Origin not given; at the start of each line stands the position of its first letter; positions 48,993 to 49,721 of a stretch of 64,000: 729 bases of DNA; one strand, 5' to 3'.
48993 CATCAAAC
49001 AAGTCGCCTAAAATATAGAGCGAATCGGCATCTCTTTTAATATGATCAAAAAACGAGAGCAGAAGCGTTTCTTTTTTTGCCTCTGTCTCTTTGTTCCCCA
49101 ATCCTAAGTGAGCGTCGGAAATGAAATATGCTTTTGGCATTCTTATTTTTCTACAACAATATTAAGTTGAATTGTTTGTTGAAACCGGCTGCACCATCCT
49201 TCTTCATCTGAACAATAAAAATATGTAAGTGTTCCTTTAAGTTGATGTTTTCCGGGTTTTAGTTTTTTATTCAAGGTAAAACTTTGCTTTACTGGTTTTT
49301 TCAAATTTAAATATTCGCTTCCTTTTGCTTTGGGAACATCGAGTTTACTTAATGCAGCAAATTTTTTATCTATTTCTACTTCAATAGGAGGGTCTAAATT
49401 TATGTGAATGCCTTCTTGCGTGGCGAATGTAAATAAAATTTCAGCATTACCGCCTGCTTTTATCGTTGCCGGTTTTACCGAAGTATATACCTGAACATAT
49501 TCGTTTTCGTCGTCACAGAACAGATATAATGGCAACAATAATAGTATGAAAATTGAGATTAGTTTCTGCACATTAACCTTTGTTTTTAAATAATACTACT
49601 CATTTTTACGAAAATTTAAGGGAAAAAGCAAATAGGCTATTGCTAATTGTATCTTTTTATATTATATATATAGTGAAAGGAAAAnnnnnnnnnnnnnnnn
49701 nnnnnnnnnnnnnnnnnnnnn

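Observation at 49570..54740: Trehalose module bracketed by a duplicated promoter/leader. The downstream copy would fire antisense into treT.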

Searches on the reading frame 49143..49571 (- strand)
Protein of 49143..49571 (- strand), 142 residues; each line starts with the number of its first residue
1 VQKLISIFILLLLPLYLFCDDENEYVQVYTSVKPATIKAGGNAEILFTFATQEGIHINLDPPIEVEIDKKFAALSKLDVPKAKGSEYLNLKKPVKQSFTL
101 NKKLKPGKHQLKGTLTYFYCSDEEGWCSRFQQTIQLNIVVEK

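Call 7: search_protein_families(library=pfam, proteins=[window:49143-49571:-])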
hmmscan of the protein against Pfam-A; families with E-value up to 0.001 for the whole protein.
window:49143-49571:- (142 aa): 0 families

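Call 13: find_homologous_proteins(query=window:49143-49571:-)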
Query window:49143-49571:- (142 aa): 27 proteins with E <= 0.001 among 54 candidates.
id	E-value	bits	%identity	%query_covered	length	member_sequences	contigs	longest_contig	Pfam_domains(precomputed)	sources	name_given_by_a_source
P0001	7.7e-89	313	100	100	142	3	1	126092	-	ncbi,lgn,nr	ncbi:MAG: hypothetical protein Q8K98_10910 [Bacteroidota bacterium]|nr:hypothetical protein [Bactero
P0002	6.2e-83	294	92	100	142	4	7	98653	-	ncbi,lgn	-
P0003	4.3e-82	291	93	100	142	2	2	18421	-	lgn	-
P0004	8.9e-82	290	93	89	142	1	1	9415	-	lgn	-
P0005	2.2e-81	289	91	100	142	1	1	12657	-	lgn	-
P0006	2.3e-79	282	90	100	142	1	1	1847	-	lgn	-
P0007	5.3e-49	184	61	87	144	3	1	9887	-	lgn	-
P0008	3.9e-32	129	50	85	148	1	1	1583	-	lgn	-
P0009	6.7e-32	128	46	96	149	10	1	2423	-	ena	-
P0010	2.4e-31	127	45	90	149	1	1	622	-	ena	-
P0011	8.5e-31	125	45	99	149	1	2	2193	-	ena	-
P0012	1.1e-29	121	44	99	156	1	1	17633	-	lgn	-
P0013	9.6e-28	115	46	85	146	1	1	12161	-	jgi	jgi:hypothetical protein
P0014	1.1e-27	115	45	99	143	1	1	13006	-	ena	-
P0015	1.5e-27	114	47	85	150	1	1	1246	-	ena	-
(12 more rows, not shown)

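Call 14: find_encoding_contigs(protein=window:49146-49571:-, flank=10000, max_places=10)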
Protein window:49146-49571:- (142 aa): 1 contig read that carries it; 1 place shown.
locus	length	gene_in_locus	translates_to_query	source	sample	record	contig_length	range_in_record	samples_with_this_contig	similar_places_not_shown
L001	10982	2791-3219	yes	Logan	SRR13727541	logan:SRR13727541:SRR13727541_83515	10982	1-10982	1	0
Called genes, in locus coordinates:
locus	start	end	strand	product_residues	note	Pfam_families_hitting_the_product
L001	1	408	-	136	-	?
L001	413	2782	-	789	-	PF00982:Glyco_transf_20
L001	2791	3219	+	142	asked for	-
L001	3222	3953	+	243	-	PF00149:Metallophos, PF12850:Metallophos_2 (faint)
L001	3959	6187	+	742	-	PF00912:Transgly, PF00905:Transpeptidase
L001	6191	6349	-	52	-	-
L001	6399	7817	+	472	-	PF23023:Anti-Pycsar_Apyc1 (weak), PF00753:Lactamase_B, PF16661:Lactamase_B_6, PF12706:Lactamase_B_2 (weak), PF10996:Beta-Casp, PF07521:RMMBL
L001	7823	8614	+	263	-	PF00106:adh_short, PF08659:KR, PF23441:SDR, PF01370:Epimerase (weak), PF13561:adh_short_C2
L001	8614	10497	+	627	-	-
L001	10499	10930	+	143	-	PF13581:HATPase_c_2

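Call 15: find_encoding_contigs(protein=P0002, flank=10000, max_places=7)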
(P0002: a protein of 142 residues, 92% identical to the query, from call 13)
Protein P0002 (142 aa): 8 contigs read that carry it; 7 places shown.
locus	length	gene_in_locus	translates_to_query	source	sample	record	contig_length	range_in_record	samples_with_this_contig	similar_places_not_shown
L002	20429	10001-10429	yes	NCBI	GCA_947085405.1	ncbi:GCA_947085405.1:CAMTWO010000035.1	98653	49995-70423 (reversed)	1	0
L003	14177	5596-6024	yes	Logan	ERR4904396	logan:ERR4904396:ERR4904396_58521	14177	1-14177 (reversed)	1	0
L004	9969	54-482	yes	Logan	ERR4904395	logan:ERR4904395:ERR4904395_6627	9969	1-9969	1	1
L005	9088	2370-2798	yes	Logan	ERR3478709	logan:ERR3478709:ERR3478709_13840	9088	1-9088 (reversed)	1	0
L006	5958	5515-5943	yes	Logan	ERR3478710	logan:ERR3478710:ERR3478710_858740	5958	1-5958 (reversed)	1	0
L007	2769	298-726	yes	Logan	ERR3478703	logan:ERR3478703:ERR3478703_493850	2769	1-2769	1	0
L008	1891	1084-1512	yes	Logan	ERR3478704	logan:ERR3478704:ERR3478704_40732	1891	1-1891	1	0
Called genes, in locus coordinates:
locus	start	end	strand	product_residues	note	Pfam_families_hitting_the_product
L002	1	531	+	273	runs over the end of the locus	PF02463:SMC_N (weak), PF13175:AAA_15 (faint), PF13555:AAA_29 (faint), PF00005:ABC_tran, PF13304:AAA_21 (faint)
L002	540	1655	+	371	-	PF02812:ELFV_dehydrog_N, PF00208:ELFV_dehydrog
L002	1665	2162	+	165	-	PF01029:NusB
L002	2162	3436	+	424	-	PF07690:MFS_1, PF11700:ATG22, PF12832:MFS_1_like, PF13347:MFS_2 (weak), PF00083:Sugar_tr (weak), PF07690:MFS_1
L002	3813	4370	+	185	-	PF01555:N6_N4_Mtase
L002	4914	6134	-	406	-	PF21269:TreT_GT1, PF20706:GT4-conflict (weak), PF00534:Glycos_transf_1, PF13692:Glyco_trans_1_4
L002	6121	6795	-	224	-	PF19027:DUF5752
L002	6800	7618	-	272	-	PF02358:Trehalose_PPase, PF08282:Hydrolase_3 (faint)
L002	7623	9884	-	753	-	PF13692:Glyco_trans_1_4 (faint), PF00982:Glyco_transf_20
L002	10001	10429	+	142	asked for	-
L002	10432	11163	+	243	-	PF00149:Metallophos, PF12850:Metallophos_2 (faint)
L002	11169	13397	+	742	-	PF00912:Transgly, PF00905:Transpeptidase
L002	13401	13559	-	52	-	-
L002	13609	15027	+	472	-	PF23023:Anti-Pycsar_Apyc1 (weak), PF00753:Lactamase_B, PF16661:Lactamase_B_6, PF12706:Lactamase_B_2 (weak), PF10996:Beta-Casp, PF07521:RMMBL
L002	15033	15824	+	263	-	PF00106:adh_short, PF08659:KR, PF23441:SDR, PF01370:Epimerase (weak), PF13561:adh_short_C2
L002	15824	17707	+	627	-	-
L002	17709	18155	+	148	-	PF13581:HATPase_c_2, PF02518:HATPase_c (weak)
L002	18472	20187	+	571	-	PF18962:Por_Secre_tail (weak)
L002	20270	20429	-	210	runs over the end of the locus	PF01712:dNK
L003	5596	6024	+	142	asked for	-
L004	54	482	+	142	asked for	-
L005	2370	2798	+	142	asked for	-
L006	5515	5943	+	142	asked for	-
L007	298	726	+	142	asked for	-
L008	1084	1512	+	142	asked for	-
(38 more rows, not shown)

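Call 16: find_encoding_contigs(protein=P0003, flank=10000, max_places=4)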
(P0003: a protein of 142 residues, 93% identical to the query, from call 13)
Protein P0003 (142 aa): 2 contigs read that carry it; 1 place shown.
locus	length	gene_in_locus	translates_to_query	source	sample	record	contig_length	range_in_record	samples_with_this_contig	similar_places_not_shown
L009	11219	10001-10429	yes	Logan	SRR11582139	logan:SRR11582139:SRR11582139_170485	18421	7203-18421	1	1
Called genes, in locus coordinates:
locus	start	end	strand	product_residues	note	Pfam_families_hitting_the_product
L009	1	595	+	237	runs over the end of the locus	PF03740:PdxJ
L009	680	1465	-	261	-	PF21033:RMD1-3, PF00515:TPR_1 (faint), PF07719:TPR_2 (faint), PF13414:TPR_11 (faint), PF13431:TPR_17 (faint), PF13181:TPR_8 (faint), PF14559:TPR_19 (weak)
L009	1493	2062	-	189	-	PF02577:BFN_dom, PF02151:UVR (weak)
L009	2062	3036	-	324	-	PF01012:ETF, PF00766:ETF_alpha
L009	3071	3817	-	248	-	PF01012:ETF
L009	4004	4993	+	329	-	PF00316:FBPase, PF18913:FBPase_C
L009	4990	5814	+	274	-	PF02463:SMC_N (faint), PF00005:ABC_tran, PF13175:AAA_15 (faint), PF13555:AAA_29 (faint), PF13304:AAA_21 (faint)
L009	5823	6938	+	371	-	PF02812:ELFV_dehydrog_N, PF00208:ELFV_dehydrog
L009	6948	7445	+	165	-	PF01029:NusB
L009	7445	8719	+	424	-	PF07690:MFS_1, PF11700:ATG22, PF12832:MFS_1_like (weak), PF13347:MFS_2 (weak), PF07690:MFS_1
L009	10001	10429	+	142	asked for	-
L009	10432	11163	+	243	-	PF00149:Metallophos, PF12850:Metallophos_2 (faint)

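Call 17: find_encoding_contigs(protein=P0007, flank=10000, max_places=4)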
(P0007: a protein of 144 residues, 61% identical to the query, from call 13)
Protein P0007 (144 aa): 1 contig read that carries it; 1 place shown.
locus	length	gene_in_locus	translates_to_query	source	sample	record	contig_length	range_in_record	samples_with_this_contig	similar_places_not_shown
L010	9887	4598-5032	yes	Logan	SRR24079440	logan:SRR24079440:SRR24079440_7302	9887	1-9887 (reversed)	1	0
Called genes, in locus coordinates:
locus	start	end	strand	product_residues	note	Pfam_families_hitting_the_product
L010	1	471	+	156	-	?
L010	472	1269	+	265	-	PF00005:ABC_tran, PF02463:SMC_N (weak), PF13555:AAA_29 (faint), PF13304:AAA_21 (weak)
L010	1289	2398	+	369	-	PF02812:ELFV_dehydrog_N, PF00208:ELFV_dehydrog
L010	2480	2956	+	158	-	PF01029:NusB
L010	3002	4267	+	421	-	PF07690:MFS_1, PF13347:MFS_2 (faint), PF11700:ATG22, PF12832:MFS_1_like (weak), PF11700:ATG22, PF00083:Sugar_tr (weak), PF07690:MFS_1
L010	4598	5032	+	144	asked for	-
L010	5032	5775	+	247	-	PF00149:Metallophos, PF12850:Metallophos_2 (faint)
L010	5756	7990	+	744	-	PF00912:Transgly, PF00905:Transpeptidase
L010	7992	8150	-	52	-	-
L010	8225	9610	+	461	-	PF00753:Lactamase_B, PF23023:Anti-Pycsar_Apyc1 (weak), PF12706:Lactamase_B_2 (weak), PF16661:Lactamase_B_6, PF10996:Beta-Casp, PF07521:RMMBL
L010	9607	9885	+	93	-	?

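Call 26: find_encoding_contigs(protein=P0004, flank=10000, max_places=4)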
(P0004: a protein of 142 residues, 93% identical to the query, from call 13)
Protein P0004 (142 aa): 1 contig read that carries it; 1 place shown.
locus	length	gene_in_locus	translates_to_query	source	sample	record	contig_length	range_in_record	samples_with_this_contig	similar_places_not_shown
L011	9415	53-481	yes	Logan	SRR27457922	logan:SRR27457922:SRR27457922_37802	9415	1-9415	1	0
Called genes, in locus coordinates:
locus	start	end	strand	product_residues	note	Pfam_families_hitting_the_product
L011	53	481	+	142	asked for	-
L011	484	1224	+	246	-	PF00149:Metallophos, PF12850:Metallophos_2 (faint)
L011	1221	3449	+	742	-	PF00912:Transgly, PF00905:Transpeptidase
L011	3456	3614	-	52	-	-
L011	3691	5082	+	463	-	PF00753:Lactamase_B, PF23023:Anti-Pycsar_Apyc1 (weak), PF12706:Lactamase_B_2 (weak), PF16661:Lactamase_B_6, PF10996:Beta-Casp, PF07521:RMMBL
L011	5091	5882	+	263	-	PF00106:adh_short, PF08659:KR, PF23441:SDR (weak), PF01370:Epimerase (weak), PF13561:adh_short_C2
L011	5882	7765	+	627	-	-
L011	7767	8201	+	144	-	PF13581:HATPase_c_2, PF02518:HATPase_c (weak)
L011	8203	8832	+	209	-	-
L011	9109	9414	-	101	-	?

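Call 27: find_encoding_contigs(protein=P0005, flank=10000, max_places=4)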
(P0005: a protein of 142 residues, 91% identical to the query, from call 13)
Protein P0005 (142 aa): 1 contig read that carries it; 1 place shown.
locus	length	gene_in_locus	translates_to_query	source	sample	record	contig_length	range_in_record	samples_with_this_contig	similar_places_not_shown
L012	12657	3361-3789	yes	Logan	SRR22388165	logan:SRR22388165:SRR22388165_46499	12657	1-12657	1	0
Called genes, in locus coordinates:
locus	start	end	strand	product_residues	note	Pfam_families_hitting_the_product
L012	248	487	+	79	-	-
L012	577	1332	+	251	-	PF14280:DUF4365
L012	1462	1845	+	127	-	-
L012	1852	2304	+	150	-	-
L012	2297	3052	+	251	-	-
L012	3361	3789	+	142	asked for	-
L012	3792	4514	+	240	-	PF00149:Metallophos, PF12850:Metallophos_2 (faint)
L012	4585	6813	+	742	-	PF00912:Transgly, PF00905:Transpeptidase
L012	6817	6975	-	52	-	-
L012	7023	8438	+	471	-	PF23023:Anti-Pycsar_Apyc1 (faint), PF00753:Lactamase_B, PF16661:Lactamase_B_6, PF12706:Lactamase_B_2 (weak), PF10996:Beta-Casp, PF07521:RMMBL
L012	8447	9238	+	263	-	PF00106:adh_short, PF08659:KR, PF23441:SDR, PF13561:adh_short_C2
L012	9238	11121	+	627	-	-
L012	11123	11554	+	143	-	PF13581:HATPase_c_2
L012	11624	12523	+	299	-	-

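Call 33: find_related_loci(query=A1, collection=genome_contigs, flank=10000)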
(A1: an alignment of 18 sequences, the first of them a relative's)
Query A1 (142 aa) in genome_contigs; peptide patterns used: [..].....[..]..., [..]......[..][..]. (x = any residue, [..] = any of these).
123 stretches matched a pattern; 93 encode a relative of the query (tblastn E <= 1e-3); the best 80 are kept; 80 distinct loci.
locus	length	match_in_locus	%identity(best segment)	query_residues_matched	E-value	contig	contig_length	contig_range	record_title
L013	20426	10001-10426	92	1-142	5e-87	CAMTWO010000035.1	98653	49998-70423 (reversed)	MAG: uncultured Ignavibacteriae bacterium isolate G03_MAG_00003 genome assembly, contig: G03_MAG_00003_000000000006, who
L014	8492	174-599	91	1-142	2e-85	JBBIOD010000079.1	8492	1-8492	MAG: Ignavibacteriales bacterium isolate FAS170219_bin_271 NODE_3812_length_8492_cov_9.571056, whole genome shotgun sequ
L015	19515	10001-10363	58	22-142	4e-46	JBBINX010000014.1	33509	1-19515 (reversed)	MAG: Ignavibacteriales bacterium isolate PGF172224_bin_266 NODE_603_length_33509_cov_6.583099, whole genome shotgun sequ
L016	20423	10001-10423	52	3-142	3e-45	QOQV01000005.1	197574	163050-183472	MAG: Ignavibacteriae bacterium isolate BY39 NODE_73, whole genome shotgun sequence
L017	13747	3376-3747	55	19-142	2e-41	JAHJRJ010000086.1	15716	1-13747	MAG: Bacteroidetes bacterium isolate OS_PC_MetaG.mb.146 OS_PC_MetaG.mb.146_k141_83482, whole genome shotgun sequence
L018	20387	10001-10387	51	4-132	7e-41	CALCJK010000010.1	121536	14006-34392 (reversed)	MAG: uncultured bacterium isolate H1_Bin_METABAT__173_sub_1 genome assembly, contig: c_000000003903, whole genome shotgu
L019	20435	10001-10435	46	1-142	5e-40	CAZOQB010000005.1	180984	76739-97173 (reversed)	MAG TPA_asm: uncultured Ignavibacteriaceae bacterium isolate binchicken_co191_10 genome assembly, contig: NODE_73_length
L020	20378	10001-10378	47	17-142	3e-38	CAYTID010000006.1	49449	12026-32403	MAG TPA_asm: uncultured Ignavibacteriaceae bacterium isolate SRP257756_co1_95 genome assembly, contig: NODE_354_length_4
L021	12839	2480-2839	48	23-140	4e-36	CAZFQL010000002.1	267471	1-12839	MAG TPA_asm: uncultured Chlorobiaceae bacterium isolate SRP302447_co3_354 genome assembly, contig: NODE_98_length_267471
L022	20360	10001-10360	48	23-140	5e-36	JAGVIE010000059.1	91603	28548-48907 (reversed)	MAG: Bacteroidetes bacterium isolate DeMMO2_4 c_000000104071, whole genome shotgun sequence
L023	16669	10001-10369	45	22-142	4e-34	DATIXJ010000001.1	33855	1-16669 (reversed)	MAG TPA_asm: Bacteroidota bacterium isolate SMAG_U15246 k141_4965235, whole genome shotgun sequence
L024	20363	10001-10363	47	23-141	3e-32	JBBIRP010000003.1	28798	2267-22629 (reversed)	MAG: Ignavibacteriales bacterium isolate PFF170222_bin_352 NODE_140_length_28798_cov_3.885955, whole genome shotgun sequ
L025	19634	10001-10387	43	18-141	6e-31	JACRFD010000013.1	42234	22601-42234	MAG: Ignavibacteriales bacterium isolate NC_groundwater_1716_Pr3_B-0.1um_38_18 SR-2_scaffold_141_580489, whole genome sh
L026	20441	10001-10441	37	1-142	1e-30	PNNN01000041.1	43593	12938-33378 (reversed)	MAG: Chlorobiaceae bacterium isolate SW.3.66 SW_1000417_43593, whole genome shotgun sequence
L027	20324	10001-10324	48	35-140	1e-30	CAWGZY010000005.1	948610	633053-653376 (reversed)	MAG: uncultured Bacteroidetes bacterium isolate MFD01689.bin.1.50 genome assembly, contig: contig_35140, whole genome sh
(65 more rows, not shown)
